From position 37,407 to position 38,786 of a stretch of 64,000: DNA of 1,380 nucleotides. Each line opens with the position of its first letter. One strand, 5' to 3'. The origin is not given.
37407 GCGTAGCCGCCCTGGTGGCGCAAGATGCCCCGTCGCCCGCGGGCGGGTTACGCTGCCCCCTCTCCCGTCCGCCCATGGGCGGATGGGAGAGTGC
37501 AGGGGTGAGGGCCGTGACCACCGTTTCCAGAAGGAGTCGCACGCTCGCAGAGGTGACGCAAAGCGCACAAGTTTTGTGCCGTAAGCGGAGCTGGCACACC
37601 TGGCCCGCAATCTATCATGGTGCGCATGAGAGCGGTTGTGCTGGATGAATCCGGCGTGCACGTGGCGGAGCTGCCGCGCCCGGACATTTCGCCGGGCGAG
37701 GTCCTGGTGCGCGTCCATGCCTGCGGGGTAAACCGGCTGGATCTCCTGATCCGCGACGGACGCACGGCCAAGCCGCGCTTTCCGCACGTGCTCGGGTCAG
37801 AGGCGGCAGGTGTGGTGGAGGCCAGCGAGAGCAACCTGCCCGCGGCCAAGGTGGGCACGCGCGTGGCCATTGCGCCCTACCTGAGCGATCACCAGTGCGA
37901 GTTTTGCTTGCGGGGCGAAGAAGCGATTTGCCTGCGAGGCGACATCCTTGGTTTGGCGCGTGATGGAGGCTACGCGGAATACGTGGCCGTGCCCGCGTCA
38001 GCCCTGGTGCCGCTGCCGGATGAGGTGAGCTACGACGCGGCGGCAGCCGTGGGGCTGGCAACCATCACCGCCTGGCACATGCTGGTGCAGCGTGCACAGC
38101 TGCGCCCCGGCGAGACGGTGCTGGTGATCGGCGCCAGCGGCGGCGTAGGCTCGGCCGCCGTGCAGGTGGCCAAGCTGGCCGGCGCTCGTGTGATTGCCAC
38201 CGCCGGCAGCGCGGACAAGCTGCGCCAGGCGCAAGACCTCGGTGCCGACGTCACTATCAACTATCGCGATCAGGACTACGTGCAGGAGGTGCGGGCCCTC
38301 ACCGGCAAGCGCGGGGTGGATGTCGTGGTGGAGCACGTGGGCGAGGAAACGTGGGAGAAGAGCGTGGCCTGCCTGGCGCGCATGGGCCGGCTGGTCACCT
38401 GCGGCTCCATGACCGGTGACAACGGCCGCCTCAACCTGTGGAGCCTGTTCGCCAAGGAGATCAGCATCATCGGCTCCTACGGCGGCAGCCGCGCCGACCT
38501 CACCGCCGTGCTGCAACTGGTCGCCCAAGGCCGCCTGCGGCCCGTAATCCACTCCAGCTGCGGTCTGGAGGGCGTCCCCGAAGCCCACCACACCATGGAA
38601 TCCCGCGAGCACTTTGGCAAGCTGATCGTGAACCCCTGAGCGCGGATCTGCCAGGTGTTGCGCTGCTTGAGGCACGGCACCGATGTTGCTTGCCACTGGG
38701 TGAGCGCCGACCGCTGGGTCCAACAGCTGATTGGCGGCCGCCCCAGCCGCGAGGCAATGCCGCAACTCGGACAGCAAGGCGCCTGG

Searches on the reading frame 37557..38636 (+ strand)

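Call 42: search_protein_families(library=pfam, proteins=[window:37557-38636:+], max_evalue=0.00001)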
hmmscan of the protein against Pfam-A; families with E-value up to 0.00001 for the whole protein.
window:37557-38636:+ (360 aa): 3 families
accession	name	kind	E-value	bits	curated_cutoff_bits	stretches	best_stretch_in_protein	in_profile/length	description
PF00107.32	ADH_zinc_N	-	1.3e-37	129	31.8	1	196-323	1-128/129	Zinc-binding dehydrogenase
PF08240.17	ADH_N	-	5.4e-29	101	23.5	1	46-155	2-104/104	Alcohol dehydrogenase GroES-like domain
PF13602.12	ADH_zinc_N_2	-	1.9e-25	90.7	27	1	228-358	1-134/134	Zinc-binding dehydrogenase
